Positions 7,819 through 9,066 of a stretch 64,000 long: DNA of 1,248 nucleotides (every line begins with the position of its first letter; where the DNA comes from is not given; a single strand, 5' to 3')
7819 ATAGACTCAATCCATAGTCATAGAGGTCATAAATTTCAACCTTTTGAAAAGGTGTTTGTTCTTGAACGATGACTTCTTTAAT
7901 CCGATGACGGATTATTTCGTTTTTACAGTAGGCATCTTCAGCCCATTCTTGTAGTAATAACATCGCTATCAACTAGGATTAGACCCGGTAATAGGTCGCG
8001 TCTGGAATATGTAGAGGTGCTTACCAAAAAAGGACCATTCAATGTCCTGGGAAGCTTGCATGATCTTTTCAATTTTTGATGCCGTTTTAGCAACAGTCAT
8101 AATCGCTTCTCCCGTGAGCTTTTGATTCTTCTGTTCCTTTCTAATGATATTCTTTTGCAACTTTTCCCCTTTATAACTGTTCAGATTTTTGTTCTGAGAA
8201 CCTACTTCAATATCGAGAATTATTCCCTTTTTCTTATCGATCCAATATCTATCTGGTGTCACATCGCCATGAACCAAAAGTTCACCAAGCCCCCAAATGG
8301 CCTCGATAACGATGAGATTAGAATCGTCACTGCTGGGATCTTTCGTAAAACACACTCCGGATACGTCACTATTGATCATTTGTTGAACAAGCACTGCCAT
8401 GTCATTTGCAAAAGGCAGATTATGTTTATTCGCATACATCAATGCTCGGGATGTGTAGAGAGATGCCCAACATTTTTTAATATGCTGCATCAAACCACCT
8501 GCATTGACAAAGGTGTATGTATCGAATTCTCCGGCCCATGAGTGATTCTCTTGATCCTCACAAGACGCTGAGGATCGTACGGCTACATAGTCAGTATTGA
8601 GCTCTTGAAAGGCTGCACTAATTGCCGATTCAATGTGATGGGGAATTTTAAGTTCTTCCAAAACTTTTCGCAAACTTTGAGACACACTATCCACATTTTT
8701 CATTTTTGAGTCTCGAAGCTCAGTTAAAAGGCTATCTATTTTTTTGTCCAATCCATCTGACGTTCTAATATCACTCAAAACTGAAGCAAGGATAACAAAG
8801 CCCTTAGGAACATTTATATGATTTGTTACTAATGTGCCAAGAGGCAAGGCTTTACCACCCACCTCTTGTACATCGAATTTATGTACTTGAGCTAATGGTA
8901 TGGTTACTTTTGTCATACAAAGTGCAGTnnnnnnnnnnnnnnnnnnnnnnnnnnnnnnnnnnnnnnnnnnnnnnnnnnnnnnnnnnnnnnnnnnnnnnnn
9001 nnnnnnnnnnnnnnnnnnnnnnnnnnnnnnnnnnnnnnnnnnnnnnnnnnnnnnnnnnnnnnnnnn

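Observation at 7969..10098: PEP-utilising phosphotransferase split into two ORFs with permuted domain order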

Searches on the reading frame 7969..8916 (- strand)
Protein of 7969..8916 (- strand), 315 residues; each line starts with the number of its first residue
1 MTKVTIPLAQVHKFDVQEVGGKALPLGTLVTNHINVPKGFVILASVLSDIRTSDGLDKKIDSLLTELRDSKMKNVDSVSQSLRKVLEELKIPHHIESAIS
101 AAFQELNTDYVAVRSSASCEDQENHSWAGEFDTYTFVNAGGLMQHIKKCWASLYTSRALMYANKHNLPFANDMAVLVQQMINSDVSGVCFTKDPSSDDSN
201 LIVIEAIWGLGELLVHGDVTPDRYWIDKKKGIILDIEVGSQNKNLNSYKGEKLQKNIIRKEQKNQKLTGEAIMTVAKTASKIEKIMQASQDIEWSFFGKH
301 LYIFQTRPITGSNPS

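Call 3: search_protein_families(library=pfam, proteins=[window:7969-8916:-], max_evalue=0.01)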
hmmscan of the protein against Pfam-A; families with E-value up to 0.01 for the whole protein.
window:7969-8916:- (315 aa): 1 family
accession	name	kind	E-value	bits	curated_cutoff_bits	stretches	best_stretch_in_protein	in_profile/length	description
PF01326.24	PPDK_N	-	2.1e-77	261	27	1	17-312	2-312/328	Pyruvate phosphate dikinase, AMP/ATP-binding domain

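Call 4: search_protein_families(library=ncbifam, proteins=[window:7969-8916:-], max_evalue=0.01)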
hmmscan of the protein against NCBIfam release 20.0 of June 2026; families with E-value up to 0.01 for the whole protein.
window:7969-8916:- (315 aa): 17 families
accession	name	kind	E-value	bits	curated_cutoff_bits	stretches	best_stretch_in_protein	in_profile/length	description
NF005057.0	PRK06464.1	equivalog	2.2e-74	250.9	598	1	3-310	5-336/798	phosphoenolpyruvate synthase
TIGR01418.1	PEP_synth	equivalog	6.2e-71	239.8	739.75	1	8-310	5-330/784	pyruvate, water dikinase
NF004877.0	PRK06241.1-2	subfamily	1.1e-67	229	866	1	4-311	4-314/869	phosphoenolpyruvate synthase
NF004881.0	PRK06241.2-2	equivalog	1.5e-66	225.3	883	1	9-311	9-312/898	phosphoenolpyruvate synthase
NF004878.0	PRK06241.1-3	subfamily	1.9e-64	218.2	945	1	3-311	3-313/891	phosphoenolpyruvate synthase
NF052631.1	prodigiosin_PigC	equivalog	3e-62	210.7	1300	1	12-312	9-300/883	prodigiosin ligase PigC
NF041857.1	RIF_Ptrans_rph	equivalog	2e-60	205.1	999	1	7-311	5-312/864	rifamycin-inactivating phosphotransferase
NF052632.1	undecylprod_RedH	equivalog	3.9e-59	200.5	1350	1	6-312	4-296/880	undecylprodigiosin ligase RedH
NF004879.0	PRK06241.1-4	equivalog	8.3e-59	199.5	976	1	2-312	2-315/868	phosphoenolpyruvate synthase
NF004883.0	PRK06241.2-4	equivalog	4e-43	147.7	1063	1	17-310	30-328/928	phosphoenolpyruvate synthase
NF004880.0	PRK06241.2-1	equivalog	1.5e-40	138.9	972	2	15-225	14-222/837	phosphoenolpyruvate synthase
NF000283.1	RPH_KJ151292.1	equivalog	1.1e-39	136.3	1700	1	4-312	5-316/865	rifamycin-inactivating phosphotransferase Rph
NF004882.0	PRK06241.2-3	equivalog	2.6e-33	115.1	850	1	16-311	9-278/827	phosphoenolpyruvate synthase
NF004508.0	PRK05849.1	equivalog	5.1e-14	51.2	501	1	96-196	46-135/789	hypothetical protein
TIGR01828.1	pyru_phos_dikin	equivalog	4e-08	31.7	843.45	1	140-203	200-268/865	pyruvate, phosphate dikinase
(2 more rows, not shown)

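Call 8: search_solved_structures(query=window:7969-8916:-, max_evalue=0.001, show_alignments=1)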
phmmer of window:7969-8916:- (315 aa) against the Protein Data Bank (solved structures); distinct sequences matched with E-value up to 0.001: 8.
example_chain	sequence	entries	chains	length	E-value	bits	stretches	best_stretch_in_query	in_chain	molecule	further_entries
5hv6_A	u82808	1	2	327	1.8e-43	152.4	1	15-310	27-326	Phosphoenolpyruvate synthase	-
5fbs_A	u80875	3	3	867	5.7e-43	150.7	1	15-312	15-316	Phosphoenolpyruvate synthase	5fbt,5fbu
5hv2_A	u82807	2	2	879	5.9e-43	150.7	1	15-312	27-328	Phosphoenolpyruvate synthase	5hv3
5hv1_A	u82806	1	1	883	5.9e-43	150.7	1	15-312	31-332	Phosphoenolpyruvate synthase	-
8a8e_A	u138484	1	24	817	2e-40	142.4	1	65-310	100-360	Phosphoenolpyruvate synthase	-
9dae_A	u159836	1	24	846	2.8e-39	138.6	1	7-257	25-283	Phosphoenolpyruvate synthase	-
9goj_A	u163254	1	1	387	6.7e-35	124.2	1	3-296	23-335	Phosphoenolpyruvate synthase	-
2ols_A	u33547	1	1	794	1.8e-28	103.1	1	12-310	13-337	Phosphoenolpyruvate synthase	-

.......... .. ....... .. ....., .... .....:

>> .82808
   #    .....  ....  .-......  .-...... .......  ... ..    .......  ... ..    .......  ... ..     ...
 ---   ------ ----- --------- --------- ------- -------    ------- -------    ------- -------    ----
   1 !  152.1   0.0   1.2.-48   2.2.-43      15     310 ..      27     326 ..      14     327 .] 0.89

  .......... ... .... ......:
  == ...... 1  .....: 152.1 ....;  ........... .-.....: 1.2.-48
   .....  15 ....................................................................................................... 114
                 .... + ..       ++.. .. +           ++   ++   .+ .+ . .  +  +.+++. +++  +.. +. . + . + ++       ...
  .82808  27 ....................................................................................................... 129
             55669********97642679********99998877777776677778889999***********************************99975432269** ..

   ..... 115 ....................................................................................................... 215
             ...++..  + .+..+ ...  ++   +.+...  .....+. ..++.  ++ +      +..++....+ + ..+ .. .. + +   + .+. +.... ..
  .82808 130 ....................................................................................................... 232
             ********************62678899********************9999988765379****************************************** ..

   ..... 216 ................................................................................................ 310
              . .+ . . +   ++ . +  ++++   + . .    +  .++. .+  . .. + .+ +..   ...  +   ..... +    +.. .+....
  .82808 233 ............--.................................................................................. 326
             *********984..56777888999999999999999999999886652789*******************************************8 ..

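Call 48: search_dna_similar(query=window:7969-8916:-, collection=plasmids, mode=protein, max_rows=30, max_evalue=1e-10)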
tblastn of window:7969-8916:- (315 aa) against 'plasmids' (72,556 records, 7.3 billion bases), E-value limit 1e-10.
Records with a match: 252; places in all: 274; records where one place covers at least 80% of the query: 244.
Best place of each record, by identity: <60% 252.
By first word of the organism name: Streptomyces 22; Leisingera 22; Deinococcus 18; Pseudoalteromonas 14; Sphingobium 13; Rhodococcus 12; Bacillus 12; Klebsiella 8; Vibrio 6; Rhizobium 6; and 64 more.
By predicted mobility (MOB-suite, as given by PLSDB): non-mobilizable 208; mobilizable 23; conjugative 21.
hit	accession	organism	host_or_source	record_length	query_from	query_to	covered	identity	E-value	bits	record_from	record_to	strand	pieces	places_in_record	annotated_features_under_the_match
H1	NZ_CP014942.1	Rhodococcus sp. BH4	cell culture,sludge of membrane ...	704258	7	310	97%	36.4%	4e-46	174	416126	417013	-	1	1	ppsA: phosphoenolpyruvate synthase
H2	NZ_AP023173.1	Rhodococcus qingshengii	-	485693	7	310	97%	36.4%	4e-46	174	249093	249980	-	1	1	ppsA: phosphoenolpyruvate synthase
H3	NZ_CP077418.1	Rhodococcus qingshengii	pure culture,oil-contaminated water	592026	7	310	97%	36.4%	4e-46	174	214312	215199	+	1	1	ppsA: phosphoenolpyruvate synthase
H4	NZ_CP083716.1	Bacillus velezensis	cell culture,Meju, fermented soybean ...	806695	1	314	100%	33.9%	1e-41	160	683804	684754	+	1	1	ppsA: phosphoenolpyruvate synthase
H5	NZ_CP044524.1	Halorussus halophilus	pure culture,marine solar saltern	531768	6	310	97%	34.1%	1e-39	154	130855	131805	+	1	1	ppsA: phosphoenolpyruvate synthase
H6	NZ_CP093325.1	Bacillus sp. N5-665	whole organism,peat soil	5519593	1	314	100%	32.6%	1e-42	163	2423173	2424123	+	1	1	none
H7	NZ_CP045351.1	Vibrio aquimaris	pure culture,Non-filtered water from ...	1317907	1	310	98%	33.0%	8e-34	138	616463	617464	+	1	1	none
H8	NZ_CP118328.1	Rhodococcus sp. DK17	pure culture,crude oil-contaminated soil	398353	7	310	97%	33.5%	1e-40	158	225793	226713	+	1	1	ppsA: phosphoenolpyruvate synthase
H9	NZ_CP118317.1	Rhodococcus sp. DK180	pure culture,crude oil-contaminated soil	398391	7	310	97%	33.5%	1e-40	158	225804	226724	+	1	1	ppsA: phosphoenolpyruvate synthase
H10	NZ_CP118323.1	Rhodococcus sp. DK176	pure culture,crude oil-contaminated soil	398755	7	310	97%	33.5%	1e-40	158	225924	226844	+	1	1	ppsA: phosphoenolpyruvate synthase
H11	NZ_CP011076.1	Brevibacillus laterosporus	Oryza sativa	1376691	19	314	94%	34.4%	8e-44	167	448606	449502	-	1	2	none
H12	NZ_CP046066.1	Vibrio sp. THAF191d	pure culture,Surface of a polyethylene ...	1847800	1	310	98%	32.7%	9e-34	138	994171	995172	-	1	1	none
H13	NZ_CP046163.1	Vibrio sp. THAF191c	pure culture,Surface of a polyethylene ...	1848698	1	310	98%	32.7%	9e-34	138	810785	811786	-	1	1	none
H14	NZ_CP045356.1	Vibrio sp. THAF64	pure culture,Surface of a sandy ...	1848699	1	310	98%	32.7%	9e-34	138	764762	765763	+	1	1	none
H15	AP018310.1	Aulosira laxa NIES-50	-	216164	1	314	100%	32.3%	1e-39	155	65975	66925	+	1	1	phosphoenolpyruvate synthase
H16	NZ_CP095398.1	Natribaculum luteum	cell culture,brine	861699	1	313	99%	32.2%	7e-39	152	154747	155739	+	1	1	PEP/pyruvate-binding domain-containing protein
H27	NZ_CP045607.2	Bacillus cereus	Whole organism,soil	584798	6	310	97%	32.5%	5e-38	150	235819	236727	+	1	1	PEP/pyruvate-binding domain-containing protein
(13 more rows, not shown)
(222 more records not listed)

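Call 49: get_annotated_region(hit=H8, flank=4000)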
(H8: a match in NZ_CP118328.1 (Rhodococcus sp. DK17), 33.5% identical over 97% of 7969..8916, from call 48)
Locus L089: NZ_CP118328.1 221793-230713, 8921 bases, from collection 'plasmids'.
description: Rhodococcus sp. DK17 plasmid pDK1, complete sequence
organism: Rhodococcus sp. DK17 (NCBI taxid 186196)
taxonomy: Bacteria; Actinomycetota; Actinomycetes; Mycobacteriales; Nocardiaceae; Rhodococcus; Rhodococcus sp. DK17
host: -; source: pure culture,crude oil-contaminated soil; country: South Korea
typing (MOB-suite, as given by PLSDB): non-mobilizable; replicon rep_cluster_313
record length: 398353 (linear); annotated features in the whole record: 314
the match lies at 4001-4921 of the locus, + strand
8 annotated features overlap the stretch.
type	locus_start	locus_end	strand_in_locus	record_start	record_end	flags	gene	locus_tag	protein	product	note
CDS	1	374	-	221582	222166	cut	-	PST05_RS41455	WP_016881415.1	CBS domain-containing protein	-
CDS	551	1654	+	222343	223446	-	-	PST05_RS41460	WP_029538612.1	3-oxoacyl-[acyl-carrier-protein] synthase III C-terminal domain-containing protein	-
CDS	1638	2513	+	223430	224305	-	-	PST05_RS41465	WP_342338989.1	3-oxoacyl-[acyl-carrier-protein] synthase III C-terminal domain-containing protein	-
CDS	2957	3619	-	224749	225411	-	-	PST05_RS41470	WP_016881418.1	hypothetical protein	-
CDS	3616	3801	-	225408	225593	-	-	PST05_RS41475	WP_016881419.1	hypothetical protein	-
CDS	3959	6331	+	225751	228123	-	ppsA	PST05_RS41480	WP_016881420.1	phosphoenolpyruvate synthase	GO:0016310 - phosphorylation [Evidence IEA]; GO:0006090 - pyruvate metabolic process [Evidence IEA]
CDS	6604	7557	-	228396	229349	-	-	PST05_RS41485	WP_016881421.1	1-phosphofructokinase family hexose kinase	-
CDS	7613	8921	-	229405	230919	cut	-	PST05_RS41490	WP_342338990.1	AAA family ATPase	-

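Call 50: get_annotated_region(hit=H1, flank=4000)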
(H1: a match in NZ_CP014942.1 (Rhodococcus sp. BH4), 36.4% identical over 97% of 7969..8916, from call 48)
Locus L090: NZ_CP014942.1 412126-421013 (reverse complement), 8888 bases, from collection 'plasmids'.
description: Rhodococcus sp. BH4 plasmid unnamed
organism: Rhodococcus sp. BH4 (NCBI taxid 1807790)
taxonomy: Bacteria; Actinomycetota; Actinomycetes; Mycobacteriales; Nocardiaceae; Rhodococcus; Rhodococcus sp. BH4
host: -; source: cell culture,sludge of membrane bioreactor in a waste-water treatment plant; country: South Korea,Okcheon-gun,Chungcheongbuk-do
typing (MOB-suite, as given by PLSDB): non-mobilizable
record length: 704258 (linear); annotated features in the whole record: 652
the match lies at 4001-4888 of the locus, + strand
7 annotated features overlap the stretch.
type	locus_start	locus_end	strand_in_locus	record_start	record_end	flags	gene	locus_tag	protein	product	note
CDS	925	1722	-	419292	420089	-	-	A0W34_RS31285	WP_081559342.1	MFS transporter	GO:0055085 - transmembrane transport [Evidence IEA]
CDS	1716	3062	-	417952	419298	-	-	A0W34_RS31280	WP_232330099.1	wax ester/triacylglycerol synthase domain-containing protein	GO:0045017 - glycerolipid biosynthetic process [Evidence IEA]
CDS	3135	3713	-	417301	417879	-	-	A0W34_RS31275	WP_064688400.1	CBS domain-containing protein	-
CDS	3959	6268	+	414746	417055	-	ppsA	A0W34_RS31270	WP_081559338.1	phosphoenolpyruvate synthase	GO:0016310 - phosphorylation [Evidence IEA]; GO:0006090 - pyruvate metabolic process [Evidence IEA]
CDS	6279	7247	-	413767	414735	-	-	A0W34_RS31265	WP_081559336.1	1-phosphofructokinase family hexose kinase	-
CDS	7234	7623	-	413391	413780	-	-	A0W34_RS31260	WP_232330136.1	GNAT family N-acetyltransferase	-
CDS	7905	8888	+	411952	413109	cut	-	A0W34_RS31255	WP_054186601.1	4Fe-4S dicluster domain-containing protein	-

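Call 53: get_annotated_region(hit=H27, flank=5000)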
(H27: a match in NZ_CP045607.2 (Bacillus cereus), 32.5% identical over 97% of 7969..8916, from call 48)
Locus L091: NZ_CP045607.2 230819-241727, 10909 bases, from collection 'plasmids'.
description: Bacillus cereus strain SB1 plasmid p1, complete sequence
organism: Bacillus cereus (NCBI taxid 1396)
taxonomy: Bacteria; Bacillota; Bacilli; Bacillales; Bacillaceae; Bacillus; Bacillus cereus
host: -; source: Whole organism,soil; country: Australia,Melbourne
typing (MOB-suite, as given by PLSDB): non-mobilizable; replicon rep_cluster_125; mating-pair formation MPF_T
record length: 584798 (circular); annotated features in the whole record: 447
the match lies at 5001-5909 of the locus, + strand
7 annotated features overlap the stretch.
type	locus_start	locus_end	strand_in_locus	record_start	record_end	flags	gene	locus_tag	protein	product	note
CDS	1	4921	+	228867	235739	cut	-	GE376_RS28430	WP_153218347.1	non-ribosomal peptide synthetase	-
CDS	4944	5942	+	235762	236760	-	-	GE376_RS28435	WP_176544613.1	PEP/pyruvate-binding domain-containing protein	-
CDS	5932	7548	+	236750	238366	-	-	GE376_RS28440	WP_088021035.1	PEP-utilizing enzyme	GO:0016310 - phosphorylation [Evidence IEA]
CDS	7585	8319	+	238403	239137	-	-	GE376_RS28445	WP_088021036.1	thioesterase domain-containing protein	GO:0009058 - biosynthetic process [Evidence IEA]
CDS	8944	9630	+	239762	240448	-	-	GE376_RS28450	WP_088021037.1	4'-phosphopantetheinyl transferase superfamily protein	-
CDS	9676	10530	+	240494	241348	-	-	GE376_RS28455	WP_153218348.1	ABC transporter ATP-binding protein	-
CDS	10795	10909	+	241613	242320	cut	-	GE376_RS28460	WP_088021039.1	hypothetical protein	-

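Call 54: get_annotated_region(hit=H16, flank=5000)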
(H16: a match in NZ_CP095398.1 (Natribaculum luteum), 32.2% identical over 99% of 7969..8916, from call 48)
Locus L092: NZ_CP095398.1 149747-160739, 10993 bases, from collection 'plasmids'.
description: Natribaculum luteum strain IBRC-M 10912 plasmid unnamed1, complete sequence
organism: Natribaculum luteum (NCBI taxid 1586232)
taxonomy: Archaea; Euryarchaeota; Halobacteria; Halobacteriales; Natrialbaceae; Natribaculum; Natribaculum luteum
host: -; source: cell culture,brine; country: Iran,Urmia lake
typing (MOB-suite, as given by PLSDB): non-mobilizable
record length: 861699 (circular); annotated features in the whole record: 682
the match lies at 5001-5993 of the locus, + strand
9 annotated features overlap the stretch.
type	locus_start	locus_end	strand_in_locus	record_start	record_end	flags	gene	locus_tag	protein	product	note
CDS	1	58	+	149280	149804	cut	-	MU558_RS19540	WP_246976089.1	aromatic-ring-hydroxylating dioxygenase subunit beta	GO:0019439 - aromatic compound catabolic process [Evidence IEA]; GO:0006725 - cellular aromatic compound metabolic ...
CDS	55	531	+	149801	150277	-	-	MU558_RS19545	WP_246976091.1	hypothetical protein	-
CDS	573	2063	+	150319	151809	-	-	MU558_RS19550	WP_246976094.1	aldehyde dehydrogenase family protein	-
CDS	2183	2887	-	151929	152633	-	-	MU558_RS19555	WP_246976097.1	metallophosphoesterase family protein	-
CDS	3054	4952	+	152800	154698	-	-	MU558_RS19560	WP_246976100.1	PEP-utilizing enzyme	GO:0016310 - phosphorylation [Evidence IEA]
CDS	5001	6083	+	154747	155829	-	-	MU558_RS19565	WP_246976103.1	PEP/pyruvate-binding domain-containing protein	GO:0016310 - phosphorylation [Evidence IEA]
CDS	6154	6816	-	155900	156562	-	-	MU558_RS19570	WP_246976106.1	HAD-IB family phosphatase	GO:0008152 - metabolic process [Evidence IEA]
CDS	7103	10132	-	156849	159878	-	-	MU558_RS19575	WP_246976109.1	FAD-binding and (Fe-S)-binding domain-containing protein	-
CDS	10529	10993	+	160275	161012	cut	-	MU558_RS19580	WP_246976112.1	IclR family transcriptional regulator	GO:0006355 - regulation of DNA-templated transcription [Evidence IEA]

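Call 63: find_homologous_proteins(query=window:7969-8916:-, max_evalue=1e-20)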
Query window:7969-8916:- (315 aa): 1144 proteins with E <= 1e-20 among 2939 candidates; the best 120 are listed.
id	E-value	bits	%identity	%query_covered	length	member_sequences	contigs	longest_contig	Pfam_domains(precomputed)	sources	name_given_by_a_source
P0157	3.2e-206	701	100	100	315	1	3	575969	PF01326.25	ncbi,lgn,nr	ncbi:MAG: PEP/pyruvate-binding domain-containing protein [Candidatus Andersenbacteria bacterium]|nr:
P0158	1.1e-169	582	83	100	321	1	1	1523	PF01326.25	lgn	-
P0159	1.8e-168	578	82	100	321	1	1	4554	PF01326.25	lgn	-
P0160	1.1e-166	572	81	100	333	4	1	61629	PF01326.25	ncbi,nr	ncbi:MAG TPA: hypothetical protein DDW41_06375 [Candidatus Andersenbacteria bacterium]|nr:hypothetic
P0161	1.1e-155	536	77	100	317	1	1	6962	PF01326.25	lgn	-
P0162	2.0e-150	518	74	99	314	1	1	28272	PF01326.25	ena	-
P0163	1.6e-126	440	63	99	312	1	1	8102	PF01326.25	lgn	-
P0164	5.6e-113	395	57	99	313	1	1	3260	PF01326.25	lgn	-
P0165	3.0e-105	370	54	99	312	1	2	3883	PF01326.25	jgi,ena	-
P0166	6.1e-105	369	56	99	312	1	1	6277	PF01326.25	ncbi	-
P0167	7.7e-95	336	50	98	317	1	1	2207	PF01326.25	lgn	-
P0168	4.6e-93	330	50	98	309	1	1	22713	PF01326.25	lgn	-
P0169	1.0e-86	309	48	97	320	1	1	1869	PF01326.25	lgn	-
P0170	7.5e-84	300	46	99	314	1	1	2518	PF01326.25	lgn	-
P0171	7.2e-82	293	46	97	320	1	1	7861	PF01326.25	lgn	-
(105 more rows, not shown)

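Call 79: search_protein_families(library=padloc, proteins=[window:7969-8916:-], max_evalue=0.001)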
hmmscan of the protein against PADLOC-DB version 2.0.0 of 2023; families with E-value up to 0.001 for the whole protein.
window:7969-8916:- (315 aa): 0 families

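Call 85: predict_structure(alignment_id=A3)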
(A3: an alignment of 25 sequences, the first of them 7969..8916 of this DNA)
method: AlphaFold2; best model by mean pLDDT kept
length: 315 residues; sequences in the alignment: 25
mean_pLDDT: 92.2   pTM: 0.89
mean pLDDT of the five models: 92.2, 91.8, 91.4, 91.0, 90.5
residues with pLDDT >= 90: 254; 70-90: 53; 50-70: 4; < 50: 4
segments of 3 or more residues with pLDDT < 50: 312-315
pLDDT, mean of each block of 10 residues (from residue 1): 90 93 95 97 95 90 95 96 95 97 97 91 72 93 97 94 88 94 94 87 96 87 96 96 89 91 96 98 95 95 90 47
secondary structure, 60 per line:
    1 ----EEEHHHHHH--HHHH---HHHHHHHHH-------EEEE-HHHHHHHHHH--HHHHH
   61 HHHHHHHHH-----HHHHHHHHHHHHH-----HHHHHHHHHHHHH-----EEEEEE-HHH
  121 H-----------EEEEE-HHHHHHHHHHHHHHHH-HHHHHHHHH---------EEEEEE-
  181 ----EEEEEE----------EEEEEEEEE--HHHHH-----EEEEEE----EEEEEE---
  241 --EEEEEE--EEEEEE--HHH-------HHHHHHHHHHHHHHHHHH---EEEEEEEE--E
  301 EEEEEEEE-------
elements in order: E5-7 H8-13 H16-19 H23-31 E39-42 H44-53 H56-69 H75-87 H93-105 E111-116 H118-121 E133-137 H139-154 H156-164 E174-179 E185-190 E201-209 H212-216 E222-227 E232-237 E243-248 E251-256 H269-286 E290-297 E300-308

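Call 87: fold_search(model_id=the predicted structure, library=pdb)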
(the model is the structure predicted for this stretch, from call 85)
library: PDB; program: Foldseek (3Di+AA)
matches with E <= 10: 657; with E <= 0.001: 36
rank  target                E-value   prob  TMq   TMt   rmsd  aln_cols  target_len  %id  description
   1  5hv1                  1.4e-26  1.00  0.90  0.35   2.4       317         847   31  Rifampin phosphotransferase in complex with AMPPNP and rifampin from Listeria monocytogenes (released 2016-03-30)
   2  5hv3                  1.2e-25  1.00  0.90  0.35   2.4       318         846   31  Rifampin phosphotransferase G527Y mutant in complex with AMPPNP from Listeria monocytogenes (released 2016-03-30)
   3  5hv6_B                1.0e-24  1.00  0.82  0.89   2.5       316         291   29  The ATP binding domain of rifampin phosphotransferase from Listeria monocytogenes (released 2016-03-30)
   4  9goj                  1.7e-24  1.00  0.70  0.68   5.2       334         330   27  Crystal structure of HpeI from Rhodococcus rhodochrous GD02 (released 2025-05-21)
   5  5hv6_A                1.3e-23  1.00  0.89  0.90   2.3       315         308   31  The ATP binding domain of rifampin phosphotransferase from Listeria monocytogenes (released 2016-03-30)
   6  5fbs                  1.4e-23  1.00  0.81  0.34   2.2       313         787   30  Crystal structure of rifampin phosphotransferase RPH-Lm from Listeria monocytogenes in complex with ADP and magnesium (released 2016-01-13)
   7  5hv2                  5.3e-23  1.00  0.87  0.34   2.6       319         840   30  Rifampin phosphotransferase G527Y mutant from Listeria monocytogenes (released 2016-03-30)
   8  2ols                  5.7e-23  1.00  0.88  0.39   2.3       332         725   27  The crystal structure of the phosphoenolpyruvate synthase from Neisseria meningitidis (released 2007-02-20)
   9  5fbt                  6.2e-15  1.00  0.64  0.27   4.3       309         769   25  Crystal structure of rifampin phosphotransferase RPH-Lm from Listeria monocytogenes in complex with rifampin (released 2015-12-30)
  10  1kbl                  1.9e-09  1.00  0.54  0.20   9.1       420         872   15  PYRUVATE PHOSPHATE DIKINASE (released 2002-01-30)
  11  1dik                  5.1e-09  1.00  0.51  0.19  10.3       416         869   15  PYRUVATE PHOSPHATE DIKINASE (released 1996-04-03)
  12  2dik                  5.4e-09  1.00  0.55  0.21   7.9       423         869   15  R337A MUTANT OF PYRUVATE PHOSPHATE DIKINASE (released 1999-09-13)
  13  1ggo                  6.3e-09  1.00  0.59  0.22   7.1       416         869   16  T453A MUTANT OF PYRUVATE, PHOSPHATE DIKINASE (released 2001-01-10)
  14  2r82                  7.5e-09  1.00  0.46  0.19  10.2       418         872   15  Pyruvate phosphate dikinase (PPDK) triple mutant R219E/E271R/S262D adapts a second conformational state (released 2008-01-01)
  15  5jvl_A                1.5e-08  1.00  0.47  0.18  10.2       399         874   14  C4-type pyruvate phospate dikinase: nucleotide binding domain with bound ATP analogue (released 2017-04-05)
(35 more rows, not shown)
